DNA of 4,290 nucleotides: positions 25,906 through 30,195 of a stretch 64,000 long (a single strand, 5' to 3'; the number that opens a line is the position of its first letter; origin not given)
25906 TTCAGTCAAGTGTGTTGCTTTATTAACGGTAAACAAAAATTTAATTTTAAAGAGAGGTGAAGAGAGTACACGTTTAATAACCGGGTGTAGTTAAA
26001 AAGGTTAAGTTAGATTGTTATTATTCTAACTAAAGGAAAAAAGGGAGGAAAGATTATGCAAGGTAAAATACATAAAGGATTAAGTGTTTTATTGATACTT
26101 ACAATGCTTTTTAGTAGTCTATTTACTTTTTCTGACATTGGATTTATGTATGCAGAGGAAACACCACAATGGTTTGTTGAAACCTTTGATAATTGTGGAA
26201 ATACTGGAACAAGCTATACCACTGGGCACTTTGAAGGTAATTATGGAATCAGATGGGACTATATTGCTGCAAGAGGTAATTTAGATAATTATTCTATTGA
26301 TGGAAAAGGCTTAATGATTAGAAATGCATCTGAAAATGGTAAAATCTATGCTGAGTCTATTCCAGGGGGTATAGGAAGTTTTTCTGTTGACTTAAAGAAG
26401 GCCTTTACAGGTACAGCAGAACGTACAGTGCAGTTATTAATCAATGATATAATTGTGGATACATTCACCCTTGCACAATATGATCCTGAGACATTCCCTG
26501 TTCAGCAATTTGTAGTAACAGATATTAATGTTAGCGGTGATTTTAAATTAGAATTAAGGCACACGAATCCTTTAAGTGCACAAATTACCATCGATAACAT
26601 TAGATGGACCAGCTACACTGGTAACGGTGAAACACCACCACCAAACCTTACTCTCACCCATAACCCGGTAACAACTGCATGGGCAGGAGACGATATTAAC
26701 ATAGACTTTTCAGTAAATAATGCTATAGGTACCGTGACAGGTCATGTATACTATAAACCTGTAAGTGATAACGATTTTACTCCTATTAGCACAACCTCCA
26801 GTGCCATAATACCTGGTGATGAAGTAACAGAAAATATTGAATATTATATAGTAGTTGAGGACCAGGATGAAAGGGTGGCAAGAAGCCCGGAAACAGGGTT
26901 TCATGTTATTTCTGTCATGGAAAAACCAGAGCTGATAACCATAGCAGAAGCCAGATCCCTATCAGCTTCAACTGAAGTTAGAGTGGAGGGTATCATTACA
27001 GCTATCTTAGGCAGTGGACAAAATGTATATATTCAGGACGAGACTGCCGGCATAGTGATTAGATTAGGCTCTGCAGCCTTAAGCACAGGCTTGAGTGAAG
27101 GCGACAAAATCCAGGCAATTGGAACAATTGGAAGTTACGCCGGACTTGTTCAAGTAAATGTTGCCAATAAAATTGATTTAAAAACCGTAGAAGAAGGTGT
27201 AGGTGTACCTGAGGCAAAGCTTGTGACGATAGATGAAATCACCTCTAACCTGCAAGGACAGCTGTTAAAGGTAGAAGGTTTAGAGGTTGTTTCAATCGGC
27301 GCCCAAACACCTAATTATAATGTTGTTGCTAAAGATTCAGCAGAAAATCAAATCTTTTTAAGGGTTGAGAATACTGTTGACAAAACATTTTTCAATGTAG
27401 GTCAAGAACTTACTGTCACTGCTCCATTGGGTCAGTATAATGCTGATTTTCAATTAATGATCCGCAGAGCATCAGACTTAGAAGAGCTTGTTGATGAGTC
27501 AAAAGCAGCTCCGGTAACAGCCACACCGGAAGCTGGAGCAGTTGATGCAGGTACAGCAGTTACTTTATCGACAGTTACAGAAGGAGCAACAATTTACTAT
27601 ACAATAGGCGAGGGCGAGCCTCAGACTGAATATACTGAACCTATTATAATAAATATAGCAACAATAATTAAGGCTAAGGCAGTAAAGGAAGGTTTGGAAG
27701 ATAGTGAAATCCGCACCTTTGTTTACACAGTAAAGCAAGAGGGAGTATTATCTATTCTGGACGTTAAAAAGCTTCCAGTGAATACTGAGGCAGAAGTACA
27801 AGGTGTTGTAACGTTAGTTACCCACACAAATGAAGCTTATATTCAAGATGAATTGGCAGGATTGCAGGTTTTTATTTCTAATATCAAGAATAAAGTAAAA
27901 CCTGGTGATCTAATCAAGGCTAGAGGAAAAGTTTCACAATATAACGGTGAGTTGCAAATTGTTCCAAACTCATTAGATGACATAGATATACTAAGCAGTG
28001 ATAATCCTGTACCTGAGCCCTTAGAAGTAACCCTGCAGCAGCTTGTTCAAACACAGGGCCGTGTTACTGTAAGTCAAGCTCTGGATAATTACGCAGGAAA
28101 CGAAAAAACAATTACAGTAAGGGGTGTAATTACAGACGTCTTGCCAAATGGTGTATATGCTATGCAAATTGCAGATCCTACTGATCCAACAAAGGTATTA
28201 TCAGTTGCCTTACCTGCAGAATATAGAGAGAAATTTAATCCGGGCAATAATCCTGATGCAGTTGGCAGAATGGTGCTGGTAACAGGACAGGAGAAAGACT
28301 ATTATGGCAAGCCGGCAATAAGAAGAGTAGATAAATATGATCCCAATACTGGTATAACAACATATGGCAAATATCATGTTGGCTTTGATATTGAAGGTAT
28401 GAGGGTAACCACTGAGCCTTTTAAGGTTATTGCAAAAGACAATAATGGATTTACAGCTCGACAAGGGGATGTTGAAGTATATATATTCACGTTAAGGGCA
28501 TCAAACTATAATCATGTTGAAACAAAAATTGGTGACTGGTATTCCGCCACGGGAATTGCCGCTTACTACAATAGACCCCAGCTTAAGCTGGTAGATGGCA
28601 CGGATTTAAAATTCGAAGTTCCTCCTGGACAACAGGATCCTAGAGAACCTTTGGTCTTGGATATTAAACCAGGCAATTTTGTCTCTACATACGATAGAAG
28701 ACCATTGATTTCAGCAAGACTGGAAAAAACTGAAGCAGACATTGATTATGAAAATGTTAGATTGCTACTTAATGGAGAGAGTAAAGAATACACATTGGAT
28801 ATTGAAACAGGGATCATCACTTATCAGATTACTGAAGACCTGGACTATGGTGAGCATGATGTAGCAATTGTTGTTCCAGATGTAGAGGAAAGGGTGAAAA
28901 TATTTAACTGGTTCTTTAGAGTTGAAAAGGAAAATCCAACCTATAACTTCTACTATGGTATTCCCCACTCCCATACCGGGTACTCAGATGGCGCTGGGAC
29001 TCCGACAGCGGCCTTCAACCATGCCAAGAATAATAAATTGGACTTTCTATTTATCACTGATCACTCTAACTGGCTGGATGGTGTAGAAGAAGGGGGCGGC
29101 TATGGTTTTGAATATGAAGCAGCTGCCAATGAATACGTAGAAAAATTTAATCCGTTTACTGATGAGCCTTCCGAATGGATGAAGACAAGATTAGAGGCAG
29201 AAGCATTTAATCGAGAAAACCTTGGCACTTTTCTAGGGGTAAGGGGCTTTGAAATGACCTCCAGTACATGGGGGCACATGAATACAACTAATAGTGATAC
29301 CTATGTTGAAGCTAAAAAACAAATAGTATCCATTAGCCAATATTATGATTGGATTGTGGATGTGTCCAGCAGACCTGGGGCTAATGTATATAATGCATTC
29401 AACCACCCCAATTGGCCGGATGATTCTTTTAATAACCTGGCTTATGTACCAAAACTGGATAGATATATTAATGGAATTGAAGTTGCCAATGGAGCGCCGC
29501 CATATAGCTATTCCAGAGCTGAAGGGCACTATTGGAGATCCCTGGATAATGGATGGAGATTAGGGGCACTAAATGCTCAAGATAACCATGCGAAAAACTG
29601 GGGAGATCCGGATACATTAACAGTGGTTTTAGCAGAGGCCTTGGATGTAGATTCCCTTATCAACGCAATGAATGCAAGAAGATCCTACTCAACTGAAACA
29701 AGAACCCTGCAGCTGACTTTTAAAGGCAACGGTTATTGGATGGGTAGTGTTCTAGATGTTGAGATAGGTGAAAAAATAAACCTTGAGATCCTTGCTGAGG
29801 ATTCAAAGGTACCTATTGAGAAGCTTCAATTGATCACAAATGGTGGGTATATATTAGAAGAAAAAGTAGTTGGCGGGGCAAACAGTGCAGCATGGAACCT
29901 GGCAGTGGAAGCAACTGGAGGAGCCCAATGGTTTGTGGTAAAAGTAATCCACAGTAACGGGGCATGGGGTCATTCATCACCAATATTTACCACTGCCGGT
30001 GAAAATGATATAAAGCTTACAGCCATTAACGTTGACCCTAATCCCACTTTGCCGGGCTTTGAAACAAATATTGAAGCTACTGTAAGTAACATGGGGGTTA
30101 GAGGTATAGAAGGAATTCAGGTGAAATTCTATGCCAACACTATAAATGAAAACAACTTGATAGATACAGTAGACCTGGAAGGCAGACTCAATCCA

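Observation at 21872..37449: Exactly conserved 16-bp inverted-repeat box upstream of the surface nucleotidase, the giant SLH protein and the nucleoside operon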

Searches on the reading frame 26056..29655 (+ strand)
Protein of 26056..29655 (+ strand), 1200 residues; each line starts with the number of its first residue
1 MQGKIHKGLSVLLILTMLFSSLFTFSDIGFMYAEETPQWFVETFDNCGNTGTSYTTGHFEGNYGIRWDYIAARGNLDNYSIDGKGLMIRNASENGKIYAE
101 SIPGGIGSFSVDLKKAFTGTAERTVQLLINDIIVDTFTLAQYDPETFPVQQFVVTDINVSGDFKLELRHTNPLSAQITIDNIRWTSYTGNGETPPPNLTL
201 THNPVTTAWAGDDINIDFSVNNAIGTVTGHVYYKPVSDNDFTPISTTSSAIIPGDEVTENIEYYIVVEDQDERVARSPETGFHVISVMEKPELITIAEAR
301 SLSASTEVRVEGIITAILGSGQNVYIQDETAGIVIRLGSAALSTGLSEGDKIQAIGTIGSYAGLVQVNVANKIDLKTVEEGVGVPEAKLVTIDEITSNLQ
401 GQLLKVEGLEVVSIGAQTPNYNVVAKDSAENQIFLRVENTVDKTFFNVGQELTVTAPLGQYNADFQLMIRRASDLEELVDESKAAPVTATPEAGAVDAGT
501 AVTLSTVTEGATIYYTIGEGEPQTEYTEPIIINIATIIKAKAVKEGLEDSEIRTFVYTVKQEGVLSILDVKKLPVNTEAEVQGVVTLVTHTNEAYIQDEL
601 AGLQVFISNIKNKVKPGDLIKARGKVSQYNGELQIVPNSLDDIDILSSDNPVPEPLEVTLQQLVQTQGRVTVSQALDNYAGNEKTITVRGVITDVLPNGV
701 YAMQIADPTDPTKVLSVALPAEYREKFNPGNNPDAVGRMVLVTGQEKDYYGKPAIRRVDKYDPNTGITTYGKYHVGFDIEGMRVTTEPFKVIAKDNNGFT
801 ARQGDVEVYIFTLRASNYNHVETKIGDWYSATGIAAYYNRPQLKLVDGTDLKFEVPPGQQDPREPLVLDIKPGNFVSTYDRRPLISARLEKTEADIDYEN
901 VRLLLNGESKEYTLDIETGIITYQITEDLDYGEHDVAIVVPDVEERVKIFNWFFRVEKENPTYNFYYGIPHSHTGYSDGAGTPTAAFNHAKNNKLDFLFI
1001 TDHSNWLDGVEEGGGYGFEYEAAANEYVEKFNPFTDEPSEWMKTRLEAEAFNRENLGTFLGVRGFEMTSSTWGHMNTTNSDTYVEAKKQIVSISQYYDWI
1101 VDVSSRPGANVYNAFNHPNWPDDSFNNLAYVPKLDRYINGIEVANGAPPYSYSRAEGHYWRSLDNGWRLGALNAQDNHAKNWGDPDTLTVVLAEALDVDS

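Call 18: find_homologous_proteins(query=window:26056-29655:+)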
Query window:26056-29655:+ (1200 aa): 63 proteins with E <= 0.001 among 8000 candidates.
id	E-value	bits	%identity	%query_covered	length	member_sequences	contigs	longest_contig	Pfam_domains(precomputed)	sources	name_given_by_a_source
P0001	0.0e+0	1275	58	84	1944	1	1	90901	PF19886.5,PF13287.13,PF13290.14,PF07705.18,PF18942.6,PF01336.32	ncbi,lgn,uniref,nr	ncbi:DUF6359 domain-containing protein [Alkaliphilus serpentinus]|uniref:Polymerase/histidinol phosp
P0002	0.0e+0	1043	52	76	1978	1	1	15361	PF19886.5,PF13287.13,PF13290.14,PF02018.24,PF18942.6,PF01336.32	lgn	-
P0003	1.8e-291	988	55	53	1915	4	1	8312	PF19886.5,PF01336.32,PF23355.2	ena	-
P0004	3.2e-187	643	44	45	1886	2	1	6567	PF08661.18,PF13290.14,PF07705.18,PF01336.32,PF00395.26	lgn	-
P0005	2.3e-141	491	45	32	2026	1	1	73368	PF04076.20,PF00932.26,PF14258.13,PF01336.32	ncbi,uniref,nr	ncbi:hypothetical protein CIB95_14890 [Lottiidibacillus patelloidae]|uniref:LTD domain-containing pr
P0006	1.8e-112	395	36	43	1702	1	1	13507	PF13287.13,PF13290.14,PF07705.18,PF18942.6,PF01336.32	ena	-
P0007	7.4e-110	387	31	60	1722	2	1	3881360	PF17957.8,PF13290.14,PF01336.32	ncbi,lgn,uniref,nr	ncbi:CehA/McbA family metallohydrolase [Proteiniborus sp. MB09-C3]|uniref:CehA/McbA family metallohy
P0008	6.1e-103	364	33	40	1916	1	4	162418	PF00932.26,PF17957.8,PF18942.6,PF01336.32,PF23355.2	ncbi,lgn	-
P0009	8.8e-96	340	36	44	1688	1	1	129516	PF26182.1,PF17957.8,PF07705.18,PF01336.32,PF02368.25,PF19077.7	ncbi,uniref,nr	ncbi:CehA/McbA family metallohydrolase [Clostridium sp. Cult2]|uniref:CehA/McbA family metallohydrol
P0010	4.9e-95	338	33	37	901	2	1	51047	PF17957.8,PF13287.13,PF13290.14,PF12228.15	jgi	-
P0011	3.1e-93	332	36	41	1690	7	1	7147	PF26182.1,PF17957.8,PF07705.18,PF01336.32,PF02368.25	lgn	-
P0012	3.2e-93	332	37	46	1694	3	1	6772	PF17957.8,PF07705.18,PF01336.32,PF02368.25,PF19077.7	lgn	-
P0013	4.9e-93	331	36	35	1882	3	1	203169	PF00932.26,PF13290.14,PF07705.18,PF01336.32,PF12228.15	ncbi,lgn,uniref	ncbi:CehA/McbA family metallohydrolase [Brassicibacter mesophilus]|uniref:CehA/McbA family metallohy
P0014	2.0e-92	329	37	44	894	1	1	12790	PF19886.5,PF13287.13,PF13290.14,PF00395.26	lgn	-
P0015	2.1e-83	299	30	26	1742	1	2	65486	PF18942.6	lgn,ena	-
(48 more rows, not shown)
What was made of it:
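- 26056..33507 (+): 2483-aa surface protein: DUF5689, OB-fold, DUF6359, a PHP/CehA-McbA metallohydrolase domain, and three C-terminal SLH domains. Predicted surface nuclease or phosphoesterase (predicted target). Homologues carry EEP endonuclease, thermonuclease or 5'-nucleotidase modules on the same accessory domains (call 18).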

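Call 19: find_encoding_contigs(protein=P0001, flank=10000, max_places=2)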
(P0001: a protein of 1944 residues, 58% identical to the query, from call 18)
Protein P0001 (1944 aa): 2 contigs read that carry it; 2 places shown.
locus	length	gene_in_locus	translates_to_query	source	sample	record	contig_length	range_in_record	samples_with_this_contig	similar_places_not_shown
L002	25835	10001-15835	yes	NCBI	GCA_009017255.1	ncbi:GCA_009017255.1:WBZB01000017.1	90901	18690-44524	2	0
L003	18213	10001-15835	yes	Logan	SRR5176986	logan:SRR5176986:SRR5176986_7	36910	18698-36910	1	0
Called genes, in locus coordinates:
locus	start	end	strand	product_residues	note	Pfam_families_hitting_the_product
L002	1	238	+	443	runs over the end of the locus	PF02310:B12-binding (weak), PF04055:Radical_SAM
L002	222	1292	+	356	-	-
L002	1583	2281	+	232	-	PF02678:Pirin, PF17954:Pirin_C_2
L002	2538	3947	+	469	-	PF00990:GGDEF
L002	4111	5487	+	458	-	PF01554:MatE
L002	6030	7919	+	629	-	PF00005:ABC_tran, PF00006:ATP-synt_ab (faint), PF00931:NB-ARC (faint), PF02463:SMC_N (weak), PF13555:AAA_29 (faint), PF12848:ABC_tran_Xtn, PF00005:ABC_tran, PF12848:ABC_tran_Xtn (weak), +2 more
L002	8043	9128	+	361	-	PF13450:NAD_binding_8 (weak)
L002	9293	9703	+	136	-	-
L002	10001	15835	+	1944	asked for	PF19886:DUF6359, PF01336:tRNA_anti-codon (faint), PF18942:DUF5689 (weak), PF13287:Fn3_assoc, PF13290:CHB_HEX_C_1, PF19886:DUF6359 (weak), PF07705:CARDB (weak)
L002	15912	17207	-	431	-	PF01381:HTH_3, PF12844:HTH_19 (faint), PF12895:ANAPC3 (faint), PF00515:TPR_1 (faint), PF07719:TPR_2 (faint), PF13174:TPR_6 (faint), PF13181:TPR_8 (faint), PF13374:TPR_10 (faint), +2 more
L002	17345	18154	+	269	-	PF13527:Acetyltransf_9, PF13673:Acetyltransf_10, PF00583:Acetyltransf_1, PF13508:Acetyltransf_7, PF08445:FR47 (weak)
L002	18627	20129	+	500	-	PF00370:FGGY_N, PF02782:FGGY_C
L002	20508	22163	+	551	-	PF07905:PucR, PF17853:GGDEF_2, PF13556:HTH_30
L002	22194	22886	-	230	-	PF04199:Cyclase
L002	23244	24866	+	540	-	PF00015:MCPsignal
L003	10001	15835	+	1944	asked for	PF19886:DUF6359, PF01336:tRNA_anti-codon (faint), PF18942:DUF5689 (weak), PF13287:Fn3_assoc, PF13290:CHB_HEX_C_1, PF19886:DUF6359 (weak), PF07705:CARDB (weak)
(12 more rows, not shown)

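Call 20: find_encoding_contigs(protein=P0002, flank=10000, max_places=2)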
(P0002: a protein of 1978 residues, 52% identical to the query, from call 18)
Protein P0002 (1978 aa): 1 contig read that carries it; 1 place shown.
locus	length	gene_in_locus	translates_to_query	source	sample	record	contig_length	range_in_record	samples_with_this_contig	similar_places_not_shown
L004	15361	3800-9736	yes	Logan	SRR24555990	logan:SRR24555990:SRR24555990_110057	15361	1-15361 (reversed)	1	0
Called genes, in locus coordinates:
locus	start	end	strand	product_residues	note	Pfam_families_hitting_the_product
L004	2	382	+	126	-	?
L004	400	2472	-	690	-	PF01751:Toprim, PF01131:Topoisom_bac, PF01396:Zn_ribbon_Top1 (faint)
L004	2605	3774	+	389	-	PF07907:YibE_F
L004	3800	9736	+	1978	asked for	PF02018:CBM_4_9 (weak), PF01336:tRNA_anti-codon (faint), PF18942:DUF5689, PF13290:CHB_HEX_C_1, PF13287:Fn3_assoc, PF19886:DUF6359 (weak)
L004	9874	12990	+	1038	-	PF00873:ACR_tran, PF03176:MMPL (weak)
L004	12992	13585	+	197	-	PF00440:TetR_N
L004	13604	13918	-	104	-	-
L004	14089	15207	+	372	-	PF00583:Acetyltransf_1 (faint), PF13508:Acetyltransf_7 (faint)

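Call 21: find_encoding_contigs(protein=P0007, flank=10000, max_places=2)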
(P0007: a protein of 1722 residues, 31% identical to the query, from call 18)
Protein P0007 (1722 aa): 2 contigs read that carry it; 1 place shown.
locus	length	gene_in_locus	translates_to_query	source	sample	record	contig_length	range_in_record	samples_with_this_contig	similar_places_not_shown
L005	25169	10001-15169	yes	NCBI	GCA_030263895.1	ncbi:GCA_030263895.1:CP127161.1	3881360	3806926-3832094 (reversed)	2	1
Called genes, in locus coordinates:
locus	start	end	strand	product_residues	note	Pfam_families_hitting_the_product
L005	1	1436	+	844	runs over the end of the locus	PF00202:Aminotran_3, PF01488:Shikimate_DH (weak)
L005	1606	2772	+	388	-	PF00149:Metallophos, PF12850:Metallophos_2 (weak), PF12320:SbcD_C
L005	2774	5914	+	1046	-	PF13476:AAA_23, PF13555:AAA_29 (weak), PF13558:SbcC_Walker_B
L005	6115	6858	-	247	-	PF01061:ABC2_membrane, PF12698:ABC2_membrane_3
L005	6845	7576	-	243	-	PF02463:SMC_N, PF00005:ABC_tran, PF13304:AAA_21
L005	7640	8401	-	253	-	PF00376:MerR, PF13411:MerR_1, PF00376:MerR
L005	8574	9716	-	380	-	PF07907:YibE_F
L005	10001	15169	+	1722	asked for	PF17957:Big_7 (faint), PF13290:CHB_HEX_C_1 (faint), PF01336:tRNA_anti-codon (faint)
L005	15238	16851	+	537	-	PF02368:Big_2, PF26918:Ig_Eae (weak), PF00395:SLH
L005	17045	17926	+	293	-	PF00483:NTP_transferase, PF12804:NTP_transf_3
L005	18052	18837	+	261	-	PF19567:CpsB_CapC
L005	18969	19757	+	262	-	PF09339:HTH_IclR, PF01614:IclR_C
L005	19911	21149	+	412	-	PF07969:Amidohydro_3 (weak), PF01979:Amidohydro_1, PF07969:Amidohydro_3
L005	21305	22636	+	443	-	PF02706:Wzz, PF13807:GNVR, PF01656:CbiA, PF10609:ParA, PF13614:AAA_31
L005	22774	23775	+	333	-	PF02388:FemAB (faint), PF13480:Acetyltransf_6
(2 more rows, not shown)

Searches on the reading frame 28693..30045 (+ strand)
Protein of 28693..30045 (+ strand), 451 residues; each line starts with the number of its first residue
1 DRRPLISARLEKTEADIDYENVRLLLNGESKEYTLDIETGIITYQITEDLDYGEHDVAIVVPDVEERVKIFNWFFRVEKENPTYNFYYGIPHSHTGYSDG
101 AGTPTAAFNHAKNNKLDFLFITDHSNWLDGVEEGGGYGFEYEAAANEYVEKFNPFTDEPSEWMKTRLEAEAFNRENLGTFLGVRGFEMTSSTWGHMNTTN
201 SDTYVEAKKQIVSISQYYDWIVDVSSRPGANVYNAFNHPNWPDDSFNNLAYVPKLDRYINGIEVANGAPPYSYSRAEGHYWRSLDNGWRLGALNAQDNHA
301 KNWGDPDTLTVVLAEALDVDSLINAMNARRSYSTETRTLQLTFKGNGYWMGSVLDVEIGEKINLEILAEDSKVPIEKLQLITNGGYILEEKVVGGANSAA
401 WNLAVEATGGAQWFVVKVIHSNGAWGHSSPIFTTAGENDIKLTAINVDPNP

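Call 65: search_solved_structures(query=window:28693-30045:+, max_evalue=0.01)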
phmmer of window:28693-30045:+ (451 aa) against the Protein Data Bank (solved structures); distinct sequences matched with E-value up to 0.01: 0.
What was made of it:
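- The PHP domain of the giant protein has no solved relative by sequence (call 65).
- Tried and rejected: No hit (call 65).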
